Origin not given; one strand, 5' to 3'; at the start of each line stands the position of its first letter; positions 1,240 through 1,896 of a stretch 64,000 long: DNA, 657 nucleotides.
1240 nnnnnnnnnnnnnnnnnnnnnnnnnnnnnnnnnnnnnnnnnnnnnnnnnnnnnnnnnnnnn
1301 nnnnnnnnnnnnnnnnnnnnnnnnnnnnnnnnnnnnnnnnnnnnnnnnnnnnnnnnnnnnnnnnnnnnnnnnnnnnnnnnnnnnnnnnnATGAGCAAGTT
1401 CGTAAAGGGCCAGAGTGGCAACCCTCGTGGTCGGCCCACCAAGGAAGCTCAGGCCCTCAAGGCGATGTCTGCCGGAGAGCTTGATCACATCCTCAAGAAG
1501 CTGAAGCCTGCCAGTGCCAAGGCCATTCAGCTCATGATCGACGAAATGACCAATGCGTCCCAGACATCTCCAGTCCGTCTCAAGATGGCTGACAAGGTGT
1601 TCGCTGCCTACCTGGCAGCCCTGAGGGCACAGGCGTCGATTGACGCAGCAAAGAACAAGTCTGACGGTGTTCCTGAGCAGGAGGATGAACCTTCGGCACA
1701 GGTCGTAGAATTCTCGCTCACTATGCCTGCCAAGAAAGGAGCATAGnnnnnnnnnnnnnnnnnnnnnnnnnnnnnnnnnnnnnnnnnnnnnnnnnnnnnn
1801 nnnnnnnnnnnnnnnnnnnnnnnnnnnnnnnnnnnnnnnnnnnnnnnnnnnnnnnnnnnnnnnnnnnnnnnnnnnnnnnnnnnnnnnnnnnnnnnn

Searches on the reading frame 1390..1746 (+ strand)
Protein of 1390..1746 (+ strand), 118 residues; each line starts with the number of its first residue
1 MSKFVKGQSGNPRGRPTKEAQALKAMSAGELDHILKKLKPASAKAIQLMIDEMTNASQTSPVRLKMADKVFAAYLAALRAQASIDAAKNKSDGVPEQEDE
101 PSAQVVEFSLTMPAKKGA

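Call 26: search_dna_similar(query=window:1390-1746:+, collection=phages, mode=protein, max_rows=60, rows=spread, max_evalue=0.001)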
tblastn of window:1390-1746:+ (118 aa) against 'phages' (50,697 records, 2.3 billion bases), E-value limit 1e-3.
Records with a match: 43; places in all: 43; records where one place covers at least 80% of the query: 43.
Best place of each record, by identity: >=99% 8; 95-99% 33; <60% 2.
By first word of the organism name: Pseudomonas 43.
By host as written in the record: Pseudomonas aeruginosa 20; Pseudomonas sp. 5; Pseudomonas aeruginosa PAK 4; Pseudomonas aeruginosa CHA 3; Pseudomonas aeruginosa PAER2_24 2; Pseudomonas aeruginosa DLG 2; - 2; Pseudomonas aeruginosa PAO1 1; and 4 more.
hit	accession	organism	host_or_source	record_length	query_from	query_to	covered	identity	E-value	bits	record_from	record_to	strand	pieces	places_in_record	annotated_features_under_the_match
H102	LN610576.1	Pseudomonas phage vB_PaeM_PAO1_Ab17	Pseudomonas aeruginosa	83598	1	118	100%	100.0%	2e-63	213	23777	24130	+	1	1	ORF51: hypothetical protein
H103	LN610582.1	Pseudomonas phage vB_PaeM_PAO1_Ab06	Pseudomonas aeruginosa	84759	1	118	100%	100.0%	2e-63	213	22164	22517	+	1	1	none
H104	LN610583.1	Pseudomonas phage vB_PaeM_PAO1_Ab11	Pseudomonas aeruginosa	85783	1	118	100%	100.0%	2e-63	213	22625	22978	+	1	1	record has no annotation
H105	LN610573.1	Pseudomonas phage vB_PaeM_PAO1_Ab03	Pseudomonas aeruginosa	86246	1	118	100%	100.0%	2e-63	213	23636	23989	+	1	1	ORF52: hypothetical protein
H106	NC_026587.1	Pseudomonas phage vB_PaeM_PAO1_Ab03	Pseudomonas aeruginosa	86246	1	118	100%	100.0%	2e-63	213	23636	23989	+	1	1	ORF52: DUF5681 domain-containing protein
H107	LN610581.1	Pseudomonas phage vB_PaeM_PAO1_Ab04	Pseudomonas aeruginosa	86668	1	118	100%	100.0%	2e-63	213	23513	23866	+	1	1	none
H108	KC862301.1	Pseudomonas phage PAK_P5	Pseudomonas aeruginosa PAK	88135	1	118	100%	100.0%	2e-63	213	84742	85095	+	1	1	hypothetical protein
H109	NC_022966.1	Pseudomonas phage PAK_P5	Pseudomonas aeruginosa PAK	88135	1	118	100%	100.0%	2e-63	213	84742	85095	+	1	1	DUF5681 domain-containing protein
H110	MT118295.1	Pseudomonas phage Epa18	Pseudomonas sp.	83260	1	118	100%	97.5%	6e-62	208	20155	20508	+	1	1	hypothetical protein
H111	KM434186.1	Pseudomonas phage vB_PaeM_PS24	Pseudomonas aeruginosa PAER2_24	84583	1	118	100%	97.5%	6e-62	208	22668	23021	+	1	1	hypothetical protein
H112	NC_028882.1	Pseudomonas phage vB_PaeM_PS24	Pseudomonas aeruginosa PAER2_24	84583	1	118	100%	97.5%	6e-62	208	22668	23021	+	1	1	DUF5681 domain-containing protein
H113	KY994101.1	Pseudomonas phage vB_PaeM_G1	Pseudomonas aeruginosa DLG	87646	1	118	100%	97.5%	6e-62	208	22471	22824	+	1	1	hypothetical protein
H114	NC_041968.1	Pseudomonas phage vB_PaeM_G1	Pseudomonas aeruginosa DLG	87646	1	118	100%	97.5%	6e-62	208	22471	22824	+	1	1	DUF5681 domain-containing protein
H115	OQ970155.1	Pseudomonas phage LSL4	Pseudomonas aeruginosa PAO1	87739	1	118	100%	97.5%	6e-62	208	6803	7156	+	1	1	hypothetical protein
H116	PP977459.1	Pseudomonas phage vB_PaeM_4073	Pseudomonas aeruginosa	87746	1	118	100%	97.5%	6e-62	208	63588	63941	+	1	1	record has no annotation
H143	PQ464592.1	Pseudomonas phage Boevelstad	Pseudomonas poae B04_10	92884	2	116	97%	42.2%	4e-10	61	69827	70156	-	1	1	hypothetical protein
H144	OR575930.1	Pseudomonas phage vB_PseuGesM_254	Pseudomonas gessardii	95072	2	116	97%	40.9%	5e-11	63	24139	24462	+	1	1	DUF5681 domain-containing protein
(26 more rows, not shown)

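Call 27: get_annotated_region(hit=H144, flank=2500)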
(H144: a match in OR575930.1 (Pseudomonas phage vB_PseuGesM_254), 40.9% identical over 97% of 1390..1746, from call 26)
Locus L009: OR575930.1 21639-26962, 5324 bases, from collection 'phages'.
description: Pseudomonas phage vB_PseuGesM_254, complete genome.
organism: Pseudomonas phage vB_PseuGesM_254 (NCBI taxid 3092638)
taxonomy: Viruses; Duplodnaviria; Heunggongvirae; Uroviricota; Caudoviricetes
host: Pseudomonas gessardii; source: water from the river Chemal, Altay Region; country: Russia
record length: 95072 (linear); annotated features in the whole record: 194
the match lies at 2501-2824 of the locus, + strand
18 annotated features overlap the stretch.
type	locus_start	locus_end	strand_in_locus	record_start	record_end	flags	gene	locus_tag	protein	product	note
CDS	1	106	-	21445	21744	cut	-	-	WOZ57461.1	hypothetical protein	-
CDS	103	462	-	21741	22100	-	-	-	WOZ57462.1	hypothetical protein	-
CDS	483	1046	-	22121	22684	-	-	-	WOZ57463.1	ATP-dependent Clp protease proteolytic subunit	ATP-dependent Clp protease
CDS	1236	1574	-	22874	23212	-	-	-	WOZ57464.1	DUF2059 domain-containing protein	-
CDS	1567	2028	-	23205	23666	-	-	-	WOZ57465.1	putative terminase small subunit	Putative terminase small subunit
CDS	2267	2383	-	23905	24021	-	-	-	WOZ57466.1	hypothetical protein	-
CDS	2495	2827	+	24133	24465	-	-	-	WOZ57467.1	DUF5681 domain-containing protein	-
CDS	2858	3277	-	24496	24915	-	-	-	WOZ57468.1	hypothetical protein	-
tRNA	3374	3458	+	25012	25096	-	-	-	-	tRNA-Ser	-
tRNA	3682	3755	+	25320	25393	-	-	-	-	tRNA-Leu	-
tRNA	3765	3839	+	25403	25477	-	-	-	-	tRNA-Leu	-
tRNA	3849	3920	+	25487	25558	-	-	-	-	tRNA-Gln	-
CDS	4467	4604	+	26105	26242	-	-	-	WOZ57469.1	hypothetical protein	-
tRNA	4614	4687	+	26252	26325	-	-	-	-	tRNA-Glu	-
tRNA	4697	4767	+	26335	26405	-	-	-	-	tRNA-Ile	-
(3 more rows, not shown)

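Call 28: get_annotated_region(hit=H143, flank=2500)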
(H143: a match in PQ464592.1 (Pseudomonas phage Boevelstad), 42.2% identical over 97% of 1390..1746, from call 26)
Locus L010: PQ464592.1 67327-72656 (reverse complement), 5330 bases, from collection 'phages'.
description: Pseudomonas phage Boevelstad, complete genome.
organism: Pseudomonas phage Boevelstad (NCBI taxid 3374952)
taxonomy: Viruses; Duplodnaviria; Heunggongvirae; Uroviricota; Caudoviricetes
host: Pseudomonas poae B04_10; source: -; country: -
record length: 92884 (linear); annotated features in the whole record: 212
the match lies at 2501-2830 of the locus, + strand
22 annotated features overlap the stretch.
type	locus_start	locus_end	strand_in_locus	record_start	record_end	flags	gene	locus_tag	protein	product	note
CDS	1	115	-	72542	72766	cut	-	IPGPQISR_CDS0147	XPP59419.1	hypothetical protein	-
CDS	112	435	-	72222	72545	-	-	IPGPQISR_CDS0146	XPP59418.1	hypothetical protein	-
CDS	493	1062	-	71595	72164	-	-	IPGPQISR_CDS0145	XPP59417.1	ATP-dependent protease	-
CDS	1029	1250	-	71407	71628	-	-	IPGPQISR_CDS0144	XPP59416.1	hypothetical protein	-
CDS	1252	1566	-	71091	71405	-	-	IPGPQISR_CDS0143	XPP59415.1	hypothetical protein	-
CDS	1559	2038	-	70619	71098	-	-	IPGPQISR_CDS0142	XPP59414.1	hypothetical protein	-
CDS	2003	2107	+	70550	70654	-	-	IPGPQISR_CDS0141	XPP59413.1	hypothetical protein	-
CDS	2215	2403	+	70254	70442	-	-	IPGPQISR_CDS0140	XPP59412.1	hypothetical protein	-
CDS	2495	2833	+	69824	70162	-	-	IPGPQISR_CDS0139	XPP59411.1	hypothetical protein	-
tRNA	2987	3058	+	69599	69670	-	-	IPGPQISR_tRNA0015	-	tRNA-Lys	-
CDS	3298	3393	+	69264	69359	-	-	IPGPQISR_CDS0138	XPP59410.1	hypothetical protein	-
tRNA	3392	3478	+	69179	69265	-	-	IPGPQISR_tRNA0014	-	tRNA-Ser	-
tRNA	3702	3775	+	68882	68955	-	-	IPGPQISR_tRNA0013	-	tRNA-Leu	-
tRNA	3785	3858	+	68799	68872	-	-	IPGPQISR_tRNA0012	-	tRNA-Leu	-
CDS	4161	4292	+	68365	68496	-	-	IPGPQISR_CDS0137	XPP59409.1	hypothetical protein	-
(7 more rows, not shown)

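Call 78: find_related_loci(query=window:1390-1746:+, collection=viral_contigs, flank=1500)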
Query window:1390-1746:+ (118 aa) in viral_contigs; peptide patterns used: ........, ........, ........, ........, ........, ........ (x = any residue, [..] = any of these).
20 stretches matched a pattern; 4 encode a relative of the query (tblastn E <= 1e-3); 4 distinct loci.
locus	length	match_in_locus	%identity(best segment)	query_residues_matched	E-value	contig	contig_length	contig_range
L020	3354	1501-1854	97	1-118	2e-75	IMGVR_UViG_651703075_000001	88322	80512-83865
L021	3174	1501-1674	41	1-55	2e-7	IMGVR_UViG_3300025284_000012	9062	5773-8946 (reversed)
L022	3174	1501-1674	41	1-55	2e-7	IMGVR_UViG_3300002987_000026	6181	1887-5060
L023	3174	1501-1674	41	1-55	2e-7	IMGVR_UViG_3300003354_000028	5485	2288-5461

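Call 80: find_related_loci(query=window:1390-1746:+, collection=metagenome_contigs, flank=1500)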
Query window:1390-1746:+ (118 aa) in metagenome_contigs; peptide patterns used: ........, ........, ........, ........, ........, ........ (x = any residue, [..] = any of these).
349 stretches matched a pattern; 7 encode a relative of the query (tblastn E <= 1e-3); 7 distinct loci.
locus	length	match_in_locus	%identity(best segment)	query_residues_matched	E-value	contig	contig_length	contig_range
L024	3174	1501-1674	41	1-55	3e-7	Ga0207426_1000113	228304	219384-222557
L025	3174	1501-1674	41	1-55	3e-7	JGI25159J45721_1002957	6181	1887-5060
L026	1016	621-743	59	1-38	3e-7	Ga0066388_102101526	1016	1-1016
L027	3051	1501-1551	88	1-17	1e-6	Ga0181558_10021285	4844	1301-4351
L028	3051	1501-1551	88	1-17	1e-6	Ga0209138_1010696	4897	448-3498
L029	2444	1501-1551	88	1-17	1e-6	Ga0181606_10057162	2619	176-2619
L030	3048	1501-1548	94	1-16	1e-6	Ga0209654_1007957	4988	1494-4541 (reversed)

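Call 82: search_protein_families(library=pfam, proteins=[window:1390-1746:+], max_evalue=0.01)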
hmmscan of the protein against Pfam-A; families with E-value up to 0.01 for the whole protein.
window:1390-1746:+ (118 aa): 1 family
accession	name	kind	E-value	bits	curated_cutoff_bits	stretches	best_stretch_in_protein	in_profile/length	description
PF18932.5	DUF5681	-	4.2e-07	30.9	27.5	1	2-55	3-55/77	Family of unknown function (DUF5681)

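Call 83: search_protein_families(library=phrogs, proteins=[window:1390-1746:+], max_evalue=0.001)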
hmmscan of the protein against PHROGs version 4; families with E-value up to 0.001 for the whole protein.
window:1390-1746:+ (118 aa): 3 families
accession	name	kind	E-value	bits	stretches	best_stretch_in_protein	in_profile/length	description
phrog_3900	-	unknown function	1.3e-41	142.3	1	6-109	1-105/106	-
phrog_26239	-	unknown function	7.9e-05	24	1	2-90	19-109/146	-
phrog_15261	-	unknown function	0.00047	21.5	1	10-89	16-83/99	-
